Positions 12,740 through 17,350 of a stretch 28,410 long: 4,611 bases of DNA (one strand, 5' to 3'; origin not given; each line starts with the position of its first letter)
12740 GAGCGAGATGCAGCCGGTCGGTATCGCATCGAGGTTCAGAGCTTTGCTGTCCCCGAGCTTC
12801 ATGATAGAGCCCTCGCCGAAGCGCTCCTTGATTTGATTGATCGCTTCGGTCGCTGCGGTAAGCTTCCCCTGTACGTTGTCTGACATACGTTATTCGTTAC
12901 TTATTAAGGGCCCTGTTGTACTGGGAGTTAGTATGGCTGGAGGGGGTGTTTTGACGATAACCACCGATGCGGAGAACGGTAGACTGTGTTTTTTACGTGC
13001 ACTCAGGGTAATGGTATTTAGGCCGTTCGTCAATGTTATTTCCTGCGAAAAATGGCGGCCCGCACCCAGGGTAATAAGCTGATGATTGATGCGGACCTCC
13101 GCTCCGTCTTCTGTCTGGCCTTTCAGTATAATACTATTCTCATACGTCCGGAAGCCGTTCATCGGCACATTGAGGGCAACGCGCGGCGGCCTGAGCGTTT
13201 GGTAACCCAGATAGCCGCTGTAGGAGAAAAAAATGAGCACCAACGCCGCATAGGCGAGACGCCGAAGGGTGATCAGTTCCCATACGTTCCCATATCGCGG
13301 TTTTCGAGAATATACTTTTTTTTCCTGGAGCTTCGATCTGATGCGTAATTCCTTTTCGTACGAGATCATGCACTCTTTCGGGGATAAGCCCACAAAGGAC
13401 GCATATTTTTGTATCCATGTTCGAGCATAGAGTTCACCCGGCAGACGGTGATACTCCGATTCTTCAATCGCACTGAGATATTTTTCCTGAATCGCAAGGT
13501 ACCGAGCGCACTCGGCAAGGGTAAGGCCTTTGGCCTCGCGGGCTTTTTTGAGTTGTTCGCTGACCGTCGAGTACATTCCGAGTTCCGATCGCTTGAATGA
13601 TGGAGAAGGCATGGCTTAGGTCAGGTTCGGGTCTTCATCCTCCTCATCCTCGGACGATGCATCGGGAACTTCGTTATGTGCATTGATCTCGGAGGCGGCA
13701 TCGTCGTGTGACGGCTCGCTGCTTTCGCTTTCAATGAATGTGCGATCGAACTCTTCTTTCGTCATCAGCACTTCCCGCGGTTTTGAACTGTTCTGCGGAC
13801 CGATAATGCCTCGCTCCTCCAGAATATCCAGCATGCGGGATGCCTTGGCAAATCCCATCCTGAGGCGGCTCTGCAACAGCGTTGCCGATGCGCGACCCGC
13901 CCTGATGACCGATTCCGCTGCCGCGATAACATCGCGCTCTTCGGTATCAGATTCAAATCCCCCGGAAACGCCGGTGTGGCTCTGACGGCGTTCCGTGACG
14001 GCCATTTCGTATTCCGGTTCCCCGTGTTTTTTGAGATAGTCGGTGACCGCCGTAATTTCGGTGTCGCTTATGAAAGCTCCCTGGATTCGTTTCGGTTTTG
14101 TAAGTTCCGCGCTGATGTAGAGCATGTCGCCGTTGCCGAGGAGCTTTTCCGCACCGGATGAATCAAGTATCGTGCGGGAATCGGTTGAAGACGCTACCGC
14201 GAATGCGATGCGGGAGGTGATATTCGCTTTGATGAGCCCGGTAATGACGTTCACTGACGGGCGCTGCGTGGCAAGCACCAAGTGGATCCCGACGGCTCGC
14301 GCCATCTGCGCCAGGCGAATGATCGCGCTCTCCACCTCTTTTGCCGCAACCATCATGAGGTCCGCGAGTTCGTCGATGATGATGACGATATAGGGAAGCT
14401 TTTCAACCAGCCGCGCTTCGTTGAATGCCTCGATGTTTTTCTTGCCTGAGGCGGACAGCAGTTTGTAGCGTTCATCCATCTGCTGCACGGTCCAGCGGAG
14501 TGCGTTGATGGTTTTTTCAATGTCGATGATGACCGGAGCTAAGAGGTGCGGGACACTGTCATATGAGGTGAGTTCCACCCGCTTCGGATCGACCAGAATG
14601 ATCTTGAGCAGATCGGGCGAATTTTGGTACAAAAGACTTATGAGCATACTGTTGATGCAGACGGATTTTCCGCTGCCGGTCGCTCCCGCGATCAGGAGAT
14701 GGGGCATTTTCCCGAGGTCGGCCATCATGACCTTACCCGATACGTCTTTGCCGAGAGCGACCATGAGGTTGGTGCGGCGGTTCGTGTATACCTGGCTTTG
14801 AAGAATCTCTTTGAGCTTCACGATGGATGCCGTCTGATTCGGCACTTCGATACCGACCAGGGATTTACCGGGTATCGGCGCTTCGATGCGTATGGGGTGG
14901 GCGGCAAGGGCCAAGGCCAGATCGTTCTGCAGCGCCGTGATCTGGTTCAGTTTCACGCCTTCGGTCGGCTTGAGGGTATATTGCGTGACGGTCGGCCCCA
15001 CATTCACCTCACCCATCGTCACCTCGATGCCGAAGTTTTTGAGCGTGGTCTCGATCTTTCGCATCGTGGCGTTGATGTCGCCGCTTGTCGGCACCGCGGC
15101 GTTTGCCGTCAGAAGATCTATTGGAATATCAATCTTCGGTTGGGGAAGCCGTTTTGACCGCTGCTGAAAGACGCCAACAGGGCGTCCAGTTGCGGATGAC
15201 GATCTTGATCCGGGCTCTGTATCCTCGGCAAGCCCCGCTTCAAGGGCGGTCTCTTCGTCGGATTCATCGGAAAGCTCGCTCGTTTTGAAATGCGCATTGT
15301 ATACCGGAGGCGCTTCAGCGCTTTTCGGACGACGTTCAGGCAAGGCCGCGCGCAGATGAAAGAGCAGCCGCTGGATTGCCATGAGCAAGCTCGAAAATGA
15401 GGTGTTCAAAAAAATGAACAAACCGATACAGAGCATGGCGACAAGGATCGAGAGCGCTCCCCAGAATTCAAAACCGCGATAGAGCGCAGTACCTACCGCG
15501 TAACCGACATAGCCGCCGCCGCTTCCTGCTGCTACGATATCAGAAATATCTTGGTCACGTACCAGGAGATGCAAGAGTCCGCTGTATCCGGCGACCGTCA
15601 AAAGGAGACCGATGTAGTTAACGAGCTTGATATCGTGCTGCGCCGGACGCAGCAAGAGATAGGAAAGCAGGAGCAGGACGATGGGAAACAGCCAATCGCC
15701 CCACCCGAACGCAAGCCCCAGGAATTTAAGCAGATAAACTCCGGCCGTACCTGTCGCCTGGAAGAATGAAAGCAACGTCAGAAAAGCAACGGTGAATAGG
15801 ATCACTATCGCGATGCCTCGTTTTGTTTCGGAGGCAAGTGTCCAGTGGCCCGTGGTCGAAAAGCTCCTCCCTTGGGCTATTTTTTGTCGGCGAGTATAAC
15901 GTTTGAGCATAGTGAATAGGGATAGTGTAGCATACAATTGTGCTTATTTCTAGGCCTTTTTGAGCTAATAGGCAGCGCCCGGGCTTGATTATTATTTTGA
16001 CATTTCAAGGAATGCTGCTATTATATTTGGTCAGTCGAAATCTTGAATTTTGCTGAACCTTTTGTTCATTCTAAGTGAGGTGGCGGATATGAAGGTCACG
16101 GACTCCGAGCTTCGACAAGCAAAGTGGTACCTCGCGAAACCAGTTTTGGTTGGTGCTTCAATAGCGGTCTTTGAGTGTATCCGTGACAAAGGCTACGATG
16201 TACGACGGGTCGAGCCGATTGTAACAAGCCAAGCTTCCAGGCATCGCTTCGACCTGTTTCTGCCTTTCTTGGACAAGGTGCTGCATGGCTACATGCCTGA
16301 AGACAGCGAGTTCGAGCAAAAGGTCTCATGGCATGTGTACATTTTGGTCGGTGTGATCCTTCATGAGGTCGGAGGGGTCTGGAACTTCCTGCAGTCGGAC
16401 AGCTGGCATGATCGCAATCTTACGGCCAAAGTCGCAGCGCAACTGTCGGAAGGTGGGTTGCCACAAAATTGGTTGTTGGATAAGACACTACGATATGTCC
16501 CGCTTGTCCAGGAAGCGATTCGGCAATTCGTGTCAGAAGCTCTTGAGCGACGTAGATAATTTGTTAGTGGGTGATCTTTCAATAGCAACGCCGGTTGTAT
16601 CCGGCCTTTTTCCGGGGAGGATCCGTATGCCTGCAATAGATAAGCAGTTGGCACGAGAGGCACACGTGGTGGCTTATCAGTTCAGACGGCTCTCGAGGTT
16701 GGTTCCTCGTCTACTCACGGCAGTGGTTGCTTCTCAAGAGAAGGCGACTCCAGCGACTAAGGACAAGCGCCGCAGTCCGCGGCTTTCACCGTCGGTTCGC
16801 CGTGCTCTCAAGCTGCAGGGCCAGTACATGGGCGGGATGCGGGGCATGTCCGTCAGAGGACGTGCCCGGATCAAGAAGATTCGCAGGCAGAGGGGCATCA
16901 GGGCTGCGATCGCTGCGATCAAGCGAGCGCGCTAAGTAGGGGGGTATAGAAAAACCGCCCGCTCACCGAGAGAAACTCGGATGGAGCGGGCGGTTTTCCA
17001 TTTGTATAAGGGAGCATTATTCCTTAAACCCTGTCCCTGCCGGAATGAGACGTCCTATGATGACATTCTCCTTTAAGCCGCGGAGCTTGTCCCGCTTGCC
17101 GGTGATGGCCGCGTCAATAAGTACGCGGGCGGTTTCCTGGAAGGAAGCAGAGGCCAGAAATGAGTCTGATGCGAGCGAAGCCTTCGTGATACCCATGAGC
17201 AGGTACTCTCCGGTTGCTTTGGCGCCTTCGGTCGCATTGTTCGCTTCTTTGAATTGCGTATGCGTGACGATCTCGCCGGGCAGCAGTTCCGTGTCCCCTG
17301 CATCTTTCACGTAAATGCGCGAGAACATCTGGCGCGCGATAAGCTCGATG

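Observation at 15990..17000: Self-contained two-gene cassette of unknown proteins wedged between ftsK and rpoC with foreign-looking translation signals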

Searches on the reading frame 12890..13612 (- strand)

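Call 9: search_protein_families(library=pfam, proteins=[window:12890-13612:-], max_evalue=1)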
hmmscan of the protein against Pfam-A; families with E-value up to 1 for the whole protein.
window:12890-13612:- (240 aa): 6 families
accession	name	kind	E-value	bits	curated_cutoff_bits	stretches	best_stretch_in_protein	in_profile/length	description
PF13413.12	HTH_25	-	2.8e-19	69.1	24.6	1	20-80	1-61/62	Helix-turn-helix domain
PF09136.16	Glucodextran_B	-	4.7e-05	23.7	27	1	143-208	1-68/83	Glucodextranase, domain B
PF12844.13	HTH_19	-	0.00013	22.3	30.2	1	19-80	2-57/64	Helix-turn-helix domain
PF13560.12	HTH_31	-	0.0049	17.6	27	1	19-59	4-44/64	Helix-turn-helix domain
PF01381.28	HTH_3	-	0.0061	17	23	1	21-52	1-32/55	Helix-turn-helix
PF24250.1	HVO_2718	-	0.22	11.7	30.3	1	20-53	115-148/173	Transcription regulator HVO_2718-like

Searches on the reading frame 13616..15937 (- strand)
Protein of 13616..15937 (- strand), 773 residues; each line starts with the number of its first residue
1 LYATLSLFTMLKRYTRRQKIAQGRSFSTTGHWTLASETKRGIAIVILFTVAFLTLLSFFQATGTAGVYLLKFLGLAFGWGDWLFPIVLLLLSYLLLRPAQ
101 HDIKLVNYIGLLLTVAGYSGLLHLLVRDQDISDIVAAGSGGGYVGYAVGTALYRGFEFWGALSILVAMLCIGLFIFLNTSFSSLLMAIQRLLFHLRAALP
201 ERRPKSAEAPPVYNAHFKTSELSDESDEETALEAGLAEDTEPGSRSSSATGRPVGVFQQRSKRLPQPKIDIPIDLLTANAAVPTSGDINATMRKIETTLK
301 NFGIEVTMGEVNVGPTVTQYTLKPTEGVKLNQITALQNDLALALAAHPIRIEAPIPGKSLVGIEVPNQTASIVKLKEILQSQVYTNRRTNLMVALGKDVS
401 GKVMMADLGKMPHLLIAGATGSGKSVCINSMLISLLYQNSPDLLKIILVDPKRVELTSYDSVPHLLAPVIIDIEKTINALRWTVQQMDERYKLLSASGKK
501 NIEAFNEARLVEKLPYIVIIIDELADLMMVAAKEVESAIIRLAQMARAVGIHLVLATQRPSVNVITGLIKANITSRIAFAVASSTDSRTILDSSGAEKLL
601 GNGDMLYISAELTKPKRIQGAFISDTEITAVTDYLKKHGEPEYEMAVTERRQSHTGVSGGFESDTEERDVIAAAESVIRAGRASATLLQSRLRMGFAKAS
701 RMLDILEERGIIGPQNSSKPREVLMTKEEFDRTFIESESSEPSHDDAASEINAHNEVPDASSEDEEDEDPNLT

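Call 9: search_protein_families(library=pfam, proteins=[window:13616-15937:-], max_evalue=1)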
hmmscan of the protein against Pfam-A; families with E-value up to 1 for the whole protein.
window:13616-15937:- (773 aa): 19 families
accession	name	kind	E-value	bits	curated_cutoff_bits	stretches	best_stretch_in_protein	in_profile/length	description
PF01580.24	FtsK_SpoIIIE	-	5e-61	206.4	24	1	375-562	2-221/221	FtsK/SpoIIIE family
PF17854.6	FtsK_alpha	-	5e-29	100.9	22.9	1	274-367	5-101/101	FtsK alpha domain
PF09397.16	FtsK_gamma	-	5.2e-18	65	30.6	1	672-726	9-63/63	Ftsk gamma domain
PF13491.11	FtsK_4TM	-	5.7e-13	49.3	23.1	1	61-185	46-167/171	4TM region of DNA translocase FtsK/SpoIIIE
PF01935.23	DUF87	-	0.00016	22.3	23.2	1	412-544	24-120/220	Helicase HerA, central domain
PF20703.3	nSTAND1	-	0.0019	18.3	27.1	1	403-556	25-158/379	Novel STAND NTPase 1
PF12846.13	AAA_10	-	0.0021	17.6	27.5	1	411-480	21-78/362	AAA-like domain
PF13401.12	AAA_22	-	0.0037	18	27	1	413-558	7-123/130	AAA domain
PF10412.15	TrwB_AAD_bind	-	0.0057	16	20.5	1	411-435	15-39/387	Type IV secretion-system coupling protein DNA-binding domain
PF05621.17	TniB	-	0.013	15.4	22.4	0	407-443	31-67/189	Bacterial TniB protein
PF13191.12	AAA_16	-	0.028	15.3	32.6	1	409-483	22-95/167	AAA ATPase domain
PF19044.6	P-loop_TraG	-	0.051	12.6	25.8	1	398-440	16-58/413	TraG P-loop domain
PF00437.27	T2SSE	-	0.057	12.5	24.9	1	413-435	144-166/370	Type II/IV secretion system protein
PF00270.35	DEAD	-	0.072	13.3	26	1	413-529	16-131/167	DEAD/DEAH box helicase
PF13752.12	DUF4165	-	0.13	12.7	25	1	569-630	37-103/121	Domain of unknown function (DUF4165)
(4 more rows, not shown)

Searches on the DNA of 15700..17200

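Call 77: search_rna_families(source=window, start=15700, end=17200, threshold=evalue, max_evalue=1)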
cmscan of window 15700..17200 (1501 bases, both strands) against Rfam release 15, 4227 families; matches with E-value up to 1: 1.
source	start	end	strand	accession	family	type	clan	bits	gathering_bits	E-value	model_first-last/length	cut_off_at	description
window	16897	17002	+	RF01635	ceN45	Gene; snRNA; snoRNA; HACA-box;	-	21.9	60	0.23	1-128/128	no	Caenorhabditis snoRNA ceN45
